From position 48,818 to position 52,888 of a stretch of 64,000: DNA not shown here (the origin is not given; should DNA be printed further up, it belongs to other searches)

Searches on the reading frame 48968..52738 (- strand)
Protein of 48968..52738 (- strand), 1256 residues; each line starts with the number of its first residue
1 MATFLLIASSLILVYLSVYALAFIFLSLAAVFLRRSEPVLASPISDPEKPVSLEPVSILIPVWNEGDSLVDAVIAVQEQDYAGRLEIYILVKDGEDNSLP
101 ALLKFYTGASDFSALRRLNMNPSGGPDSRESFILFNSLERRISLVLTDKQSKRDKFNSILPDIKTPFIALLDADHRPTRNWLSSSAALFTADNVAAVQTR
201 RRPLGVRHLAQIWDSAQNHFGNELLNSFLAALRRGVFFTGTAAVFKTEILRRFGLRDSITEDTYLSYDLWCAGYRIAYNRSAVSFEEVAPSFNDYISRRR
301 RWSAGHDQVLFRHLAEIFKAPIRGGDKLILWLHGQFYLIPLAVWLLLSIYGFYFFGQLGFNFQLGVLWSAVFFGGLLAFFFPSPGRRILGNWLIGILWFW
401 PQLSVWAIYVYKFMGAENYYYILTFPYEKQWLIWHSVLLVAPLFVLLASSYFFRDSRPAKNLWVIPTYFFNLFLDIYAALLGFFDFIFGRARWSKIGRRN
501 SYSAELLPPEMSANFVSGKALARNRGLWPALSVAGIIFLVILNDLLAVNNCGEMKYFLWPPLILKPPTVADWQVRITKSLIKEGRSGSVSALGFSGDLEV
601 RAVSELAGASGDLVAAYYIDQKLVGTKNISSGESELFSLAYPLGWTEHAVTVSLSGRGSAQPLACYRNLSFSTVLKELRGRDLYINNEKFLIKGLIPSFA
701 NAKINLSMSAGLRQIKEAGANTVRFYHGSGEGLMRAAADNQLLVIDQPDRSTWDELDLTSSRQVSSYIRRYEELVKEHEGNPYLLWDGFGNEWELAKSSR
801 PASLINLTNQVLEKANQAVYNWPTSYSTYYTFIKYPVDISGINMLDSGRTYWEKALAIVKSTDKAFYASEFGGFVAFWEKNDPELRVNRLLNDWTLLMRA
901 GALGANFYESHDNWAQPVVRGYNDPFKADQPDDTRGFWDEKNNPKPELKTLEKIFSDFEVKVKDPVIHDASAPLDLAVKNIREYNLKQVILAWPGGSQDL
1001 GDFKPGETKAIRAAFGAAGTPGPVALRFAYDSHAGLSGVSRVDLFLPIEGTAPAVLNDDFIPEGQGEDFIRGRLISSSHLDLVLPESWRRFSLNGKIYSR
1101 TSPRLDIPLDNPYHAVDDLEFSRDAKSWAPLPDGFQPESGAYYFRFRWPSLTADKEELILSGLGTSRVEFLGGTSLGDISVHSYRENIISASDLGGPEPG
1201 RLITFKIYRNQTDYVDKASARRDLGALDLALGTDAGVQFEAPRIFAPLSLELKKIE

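Call 11: search_protein_families(library=pfam, proteins=[window:48968-52738:-], max_evalue=0.001)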
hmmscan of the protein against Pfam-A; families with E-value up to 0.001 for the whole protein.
window:48968-52738:- (1256 aa): 3 families
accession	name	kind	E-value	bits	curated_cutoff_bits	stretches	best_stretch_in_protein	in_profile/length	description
PF13632.12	Glyco_trans_2_3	-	2.1e-20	73.8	27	1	167-355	1-197/198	Glycosyl transferase family group 2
PF13641.12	Glyco_tranf_2_3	-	5.2e-17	63.1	27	1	55-305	2-230/230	Glycosyltransferase like family 2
PF00535.33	Glycos_transf_2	-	1.2e-06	29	23.3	0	156-249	70-163/168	Glycosyl transferase family 2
